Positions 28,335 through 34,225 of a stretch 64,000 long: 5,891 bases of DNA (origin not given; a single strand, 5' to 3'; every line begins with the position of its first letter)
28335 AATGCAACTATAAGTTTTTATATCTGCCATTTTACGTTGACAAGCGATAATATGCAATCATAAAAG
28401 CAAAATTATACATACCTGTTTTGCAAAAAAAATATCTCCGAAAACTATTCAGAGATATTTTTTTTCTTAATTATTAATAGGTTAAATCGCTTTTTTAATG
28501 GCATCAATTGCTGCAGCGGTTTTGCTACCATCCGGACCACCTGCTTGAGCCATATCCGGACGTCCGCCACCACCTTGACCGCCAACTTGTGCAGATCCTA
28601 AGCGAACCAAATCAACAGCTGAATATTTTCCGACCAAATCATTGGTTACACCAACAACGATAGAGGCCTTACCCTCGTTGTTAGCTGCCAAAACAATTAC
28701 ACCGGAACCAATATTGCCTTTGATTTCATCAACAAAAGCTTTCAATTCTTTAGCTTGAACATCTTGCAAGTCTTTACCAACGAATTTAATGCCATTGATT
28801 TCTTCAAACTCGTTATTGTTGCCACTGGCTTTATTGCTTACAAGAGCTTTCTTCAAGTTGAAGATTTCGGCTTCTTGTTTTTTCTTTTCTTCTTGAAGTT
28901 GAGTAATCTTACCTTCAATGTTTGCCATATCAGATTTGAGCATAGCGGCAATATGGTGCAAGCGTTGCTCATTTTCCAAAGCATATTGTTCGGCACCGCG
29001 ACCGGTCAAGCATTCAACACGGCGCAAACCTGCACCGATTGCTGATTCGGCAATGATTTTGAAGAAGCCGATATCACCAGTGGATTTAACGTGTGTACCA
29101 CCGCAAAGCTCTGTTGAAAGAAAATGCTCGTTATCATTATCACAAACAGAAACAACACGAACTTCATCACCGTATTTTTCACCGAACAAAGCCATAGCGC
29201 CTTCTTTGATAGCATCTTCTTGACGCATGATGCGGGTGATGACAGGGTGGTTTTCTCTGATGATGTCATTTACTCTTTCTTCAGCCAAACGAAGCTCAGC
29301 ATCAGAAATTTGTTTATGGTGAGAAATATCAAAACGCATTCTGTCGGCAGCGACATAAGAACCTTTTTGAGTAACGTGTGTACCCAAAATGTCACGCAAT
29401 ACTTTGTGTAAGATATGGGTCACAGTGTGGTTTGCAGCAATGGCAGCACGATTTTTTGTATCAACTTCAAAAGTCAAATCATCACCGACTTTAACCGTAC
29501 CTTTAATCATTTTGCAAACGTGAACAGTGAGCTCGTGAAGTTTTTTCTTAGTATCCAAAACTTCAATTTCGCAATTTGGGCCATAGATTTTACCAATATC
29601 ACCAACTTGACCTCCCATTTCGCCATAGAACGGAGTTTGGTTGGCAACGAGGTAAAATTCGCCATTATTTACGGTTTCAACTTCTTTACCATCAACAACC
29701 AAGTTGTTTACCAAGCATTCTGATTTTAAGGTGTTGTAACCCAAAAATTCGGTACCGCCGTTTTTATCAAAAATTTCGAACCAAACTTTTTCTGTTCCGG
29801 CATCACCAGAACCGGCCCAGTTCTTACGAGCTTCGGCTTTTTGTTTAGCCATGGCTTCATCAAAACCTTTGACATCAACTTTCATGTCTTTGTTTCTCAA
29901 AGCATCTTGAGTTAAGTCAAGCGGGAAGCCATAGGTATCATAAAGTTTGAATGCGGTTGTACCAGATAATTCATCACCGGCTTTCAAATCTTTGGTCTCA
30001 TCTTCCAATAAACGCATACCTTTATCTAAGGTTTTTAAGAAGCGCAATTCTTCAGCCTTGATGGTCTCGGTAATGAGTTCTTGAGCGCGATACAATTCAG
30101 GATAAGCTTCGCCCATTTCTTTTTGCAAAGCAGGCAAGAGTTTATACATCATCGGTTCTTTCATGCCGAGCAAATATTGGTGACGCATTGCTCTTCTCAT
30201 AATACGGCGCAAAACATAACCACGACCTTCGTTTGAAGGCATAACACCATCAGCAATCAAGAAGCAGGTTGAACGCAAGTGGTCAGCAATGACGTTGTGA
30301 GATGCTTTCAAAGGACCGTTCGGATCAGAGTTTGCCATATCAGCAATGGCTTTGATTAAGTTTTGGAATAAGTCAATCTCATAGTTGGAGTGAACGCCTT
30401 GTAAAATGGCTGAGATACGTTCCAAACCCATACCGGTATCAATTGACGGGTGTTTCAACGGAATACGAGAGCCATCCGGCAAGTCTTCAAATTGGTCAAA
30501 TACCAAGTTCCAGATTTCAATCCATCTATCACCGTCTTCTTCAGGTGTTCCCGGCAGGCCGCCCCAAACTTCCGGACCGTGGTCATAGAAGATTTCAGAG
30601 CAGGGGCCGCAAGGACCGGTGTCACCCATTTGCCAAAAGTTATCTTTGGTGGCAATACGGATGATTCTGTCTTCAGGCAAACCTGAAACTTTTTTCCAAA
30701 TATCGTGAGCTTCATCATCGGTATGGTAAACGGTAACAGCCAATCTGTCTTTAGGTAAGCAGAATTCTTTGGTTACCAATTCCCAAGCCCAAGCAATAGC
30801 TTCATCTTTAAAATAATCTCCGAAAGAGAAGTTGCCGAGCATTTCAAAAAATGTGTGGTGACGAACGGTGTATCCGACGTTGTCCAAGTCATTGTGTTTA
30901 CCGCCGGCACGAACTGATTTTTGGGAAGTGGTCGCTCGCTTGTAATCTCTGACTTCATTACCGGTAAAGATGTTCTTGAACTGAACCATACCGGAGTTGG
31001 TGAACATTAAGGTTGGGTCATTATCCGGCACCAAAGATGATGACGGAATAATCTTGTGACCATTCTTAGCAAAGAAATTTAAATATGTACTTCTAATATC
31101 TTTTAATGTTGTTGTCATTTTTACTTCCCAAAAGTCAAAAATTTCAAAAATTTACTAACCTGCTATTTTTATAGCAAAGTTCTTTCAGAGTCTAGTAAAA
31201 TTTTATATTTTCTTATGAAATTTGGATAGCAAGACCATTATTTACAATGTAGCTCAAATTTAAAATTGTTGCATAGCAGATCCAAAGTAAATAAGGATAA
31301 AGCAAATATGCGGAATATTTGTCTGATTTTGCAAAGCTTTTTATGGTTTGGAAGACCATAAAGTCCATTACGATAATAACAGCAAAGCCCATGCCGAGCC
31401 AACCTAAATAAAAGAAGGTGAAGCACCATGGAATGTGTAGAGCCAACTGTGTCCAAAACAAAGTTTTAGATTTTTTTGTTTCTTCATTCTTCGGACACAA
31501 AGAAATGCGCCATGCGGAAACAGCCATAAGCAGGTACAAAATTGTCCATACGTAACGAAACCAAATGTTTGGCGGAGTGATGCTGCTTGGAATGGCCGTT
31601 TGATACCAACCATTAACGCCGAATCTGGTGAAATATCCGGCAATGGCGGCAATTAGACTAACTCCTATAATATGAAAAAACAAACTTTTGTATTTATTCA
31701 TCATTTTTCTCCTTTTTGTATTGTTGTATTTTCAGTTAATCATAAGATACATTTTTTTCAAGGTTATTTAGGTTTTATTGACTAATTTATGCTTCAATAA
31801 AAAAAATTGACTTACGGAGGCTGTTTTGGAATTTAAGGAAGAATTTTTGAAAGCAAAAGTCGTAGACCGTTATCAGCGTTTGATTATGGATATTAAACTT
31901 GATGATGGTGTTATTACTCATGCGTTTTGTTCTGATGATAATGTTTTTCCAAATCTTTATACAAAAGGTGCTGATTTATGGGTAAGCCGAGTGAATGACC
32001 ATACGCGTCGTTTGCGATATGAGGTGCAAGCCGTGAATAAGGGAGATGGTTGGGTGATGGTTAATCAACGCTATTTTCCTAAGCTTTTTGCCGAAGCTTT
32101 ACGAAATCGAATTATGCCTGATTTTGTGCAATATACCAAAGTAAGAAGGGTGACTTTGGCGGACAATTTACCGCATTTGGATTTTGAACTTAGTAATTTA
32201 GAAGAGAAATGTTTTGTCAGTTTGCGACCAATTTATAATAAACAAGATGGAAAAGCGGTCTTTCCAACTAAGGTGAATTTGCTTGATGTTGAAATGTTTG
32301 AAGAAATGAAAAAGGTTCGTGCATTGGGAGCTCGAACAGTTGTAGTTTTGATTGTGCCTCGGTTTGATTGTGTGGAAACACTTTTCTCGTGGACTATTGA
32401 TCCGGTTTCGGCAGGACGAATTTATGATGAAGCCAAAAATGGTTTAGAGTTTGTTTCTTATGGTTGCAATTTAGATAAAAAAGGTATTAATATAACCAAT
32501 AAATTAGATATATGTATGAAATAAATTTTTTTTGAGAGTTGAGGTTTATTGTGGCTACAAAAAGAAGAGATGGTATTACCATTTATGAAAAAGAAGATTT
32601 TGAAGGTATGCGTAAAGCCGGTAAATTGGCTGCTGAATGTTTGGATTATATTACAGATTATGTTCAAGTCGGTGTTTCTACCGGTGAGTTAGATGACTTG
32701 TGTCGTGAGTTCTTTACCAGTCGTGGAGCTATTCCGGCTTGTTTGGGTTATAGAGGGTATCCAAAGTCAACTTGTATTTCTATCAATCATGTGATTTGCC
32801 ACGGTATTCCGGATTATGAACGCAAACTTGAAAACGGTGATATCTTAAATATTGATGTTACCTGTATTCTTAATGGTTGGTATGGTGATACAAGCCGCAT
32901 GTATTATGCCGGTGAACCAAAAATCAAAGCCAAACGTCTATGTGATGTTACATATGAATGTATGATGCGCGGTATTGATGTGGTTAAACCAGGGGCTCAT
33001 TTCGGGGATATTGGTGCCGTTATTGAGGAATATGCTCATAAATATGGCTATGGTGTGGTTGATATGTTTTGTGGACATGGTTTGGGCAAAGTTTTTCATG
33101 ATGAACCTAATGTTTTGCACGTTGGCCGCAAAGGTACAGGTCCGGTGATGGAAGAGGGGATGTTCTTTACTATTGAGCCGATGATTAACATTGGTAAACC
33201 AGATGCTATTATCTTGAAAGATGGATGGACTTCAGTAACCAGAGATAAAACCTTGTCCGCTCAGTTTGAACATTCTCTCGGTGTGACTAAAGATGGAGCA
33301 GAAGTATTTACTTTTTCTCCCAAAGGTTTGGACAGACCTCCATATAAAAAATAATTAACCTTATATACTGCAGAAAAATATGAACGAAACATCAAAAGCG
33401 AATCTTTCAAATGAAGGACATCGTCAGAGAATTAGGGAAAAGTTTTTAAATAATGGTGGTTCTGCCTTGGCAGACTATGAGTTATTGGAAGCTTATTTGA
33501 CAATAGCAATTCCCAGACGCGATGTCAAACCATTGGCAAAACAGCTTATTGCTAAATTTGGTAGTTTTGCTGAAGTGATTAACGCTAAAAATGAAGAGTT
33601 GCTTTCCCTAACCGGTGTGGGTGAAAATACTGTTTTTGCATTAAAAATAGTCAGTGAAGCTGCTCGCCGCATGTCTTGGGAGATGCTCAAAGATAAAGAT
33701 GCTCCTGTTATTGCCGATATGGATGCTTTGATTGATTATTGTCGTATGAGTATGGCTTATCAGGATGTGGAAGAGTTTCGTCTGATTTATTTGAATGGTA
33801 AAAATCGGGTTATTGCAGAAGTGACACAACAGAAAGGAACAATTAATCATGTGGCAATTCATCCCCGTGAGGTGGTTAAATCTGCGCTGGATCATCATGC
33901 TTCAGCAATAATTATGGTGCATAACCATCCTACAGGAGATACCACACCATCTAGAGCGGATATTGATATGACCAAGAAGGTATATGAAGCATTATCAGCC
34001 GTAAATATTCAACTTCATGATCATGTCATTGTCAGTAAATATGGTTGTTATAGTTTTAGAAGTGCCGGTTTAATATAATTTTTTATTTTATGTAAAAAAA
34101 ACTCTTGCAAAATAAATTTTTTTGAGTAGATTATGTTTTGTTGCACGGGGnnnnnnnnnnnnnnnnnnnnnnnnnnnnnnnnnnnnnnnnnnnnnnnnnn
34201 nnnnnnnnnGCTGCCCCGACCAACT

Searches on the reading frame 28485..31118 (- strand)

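Call 80: search_protein_families(library=pfam, proteins=[window:28485-31118:-], max_evalue=0.000001)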
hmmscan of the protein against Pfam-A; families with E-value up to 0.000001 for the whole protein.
window:28485-31118:- (878 aa): 3 families
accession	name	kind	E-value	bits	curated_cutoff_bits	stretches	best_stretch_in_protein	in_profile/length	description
PF01411.24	tRNA-synt_2c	-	8.9e-215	714.8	30.3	1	7-555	1-551/552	tRNA synthetases class II (A)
PF07973.19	tRNA_SAD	-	1.1e-15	57.7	24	1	653-702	1-44/44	Threonyl and Alanyl tRNA synthetase second additional domain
PF02272.25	DHHA1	-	9e-14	52.2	25.9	1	778-877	3-99/102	DHHA1 domain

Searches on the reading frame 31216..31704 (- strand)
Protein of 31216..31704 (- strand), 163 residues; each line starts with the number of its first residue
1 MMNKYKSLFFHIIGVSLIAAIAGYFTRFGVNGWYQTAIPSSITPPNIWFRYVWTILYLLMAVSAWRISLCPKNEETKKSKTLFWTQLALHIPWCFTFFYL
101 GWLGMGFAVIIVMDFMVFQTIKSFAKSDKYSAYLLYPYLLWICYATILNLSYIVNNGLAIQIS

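Call 80: search_protein_families(library=pfam, proteins=[window:31216-31704:-], max_evalue=0.000001)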
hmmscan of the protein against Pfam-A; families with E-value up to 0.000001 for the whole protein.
window:31216-31704:- (163 aa): 1 family
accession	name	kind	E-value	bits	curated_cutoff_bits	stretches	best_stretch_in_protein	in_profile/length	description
PF03073.20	TspO_MBR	-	1.8e-32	112.5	24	1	16-152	6-143/145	TspO/MBR family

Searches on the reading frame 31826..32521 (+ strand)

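Call 81: search_protein_families(library=pfam, proteins=[window:31826-32521:+], max_evalue=0.000001)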
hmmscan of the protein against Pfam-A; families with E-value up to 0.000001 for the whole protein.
window:31826-32521:+ (232 aa): 2 families
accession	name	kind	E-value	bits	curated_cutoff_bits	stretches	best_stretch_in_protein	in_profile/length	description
PF03749.19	SfsA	-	1.3e-10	41.7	22.8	1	86-219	5-137/138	Sugar fermentation stimulation protein RE domain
PF17746.7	SfsA_N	-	4.9e-09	36.6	25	1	13-79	1-63/63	SfsA N-terminal OB domain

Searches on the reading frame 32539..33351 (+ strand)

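Call 81: search_protein_families(library=pfam, proteins=[window:32539-33351:+], max_evalue=0.000001)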
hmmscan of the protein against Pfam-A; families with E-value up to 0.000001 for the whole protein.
window:32539-33351:+ (271 aa): 1 family
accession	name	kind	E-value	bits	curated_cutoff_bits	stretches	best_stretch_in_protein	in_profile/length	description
PF00557.29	Peptidase_M24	-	9.2e-51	173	23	1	22-251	1-208/208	Metallopeptidase family M24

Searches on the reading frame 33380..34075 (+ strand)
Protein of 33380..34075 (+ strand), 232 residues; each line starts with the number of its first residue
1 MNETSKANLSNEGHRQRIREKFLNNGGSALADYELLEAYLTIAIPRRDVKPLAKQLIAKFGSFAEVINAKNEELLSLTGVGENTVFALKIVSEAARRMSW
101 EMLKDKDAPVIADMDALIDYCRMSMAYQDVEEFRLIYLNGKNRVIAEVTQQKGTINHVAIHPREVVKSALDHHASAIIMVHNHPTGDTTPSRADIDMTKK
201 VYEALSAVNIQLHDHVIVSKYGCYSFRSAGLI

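Call 81: search_protein_families(library=pfam, proteins=[window:33380-34075:+], max_evalue=0.000001)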
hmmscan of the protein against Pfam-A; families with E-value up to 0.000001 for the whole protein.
window:33380-34075:+ (232 aa): 2 families
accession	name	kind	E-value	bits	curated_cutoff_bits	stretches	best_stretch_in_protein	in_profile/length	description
PF04002.20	RadC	-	1.3e-42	145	22.1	1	113-230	3-120/121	RadC-like JAB domain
PF20582.4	UPF0758_N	-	1.7e-08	34.8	27.1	1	15-83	7-74/77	UPF0758 N-terminal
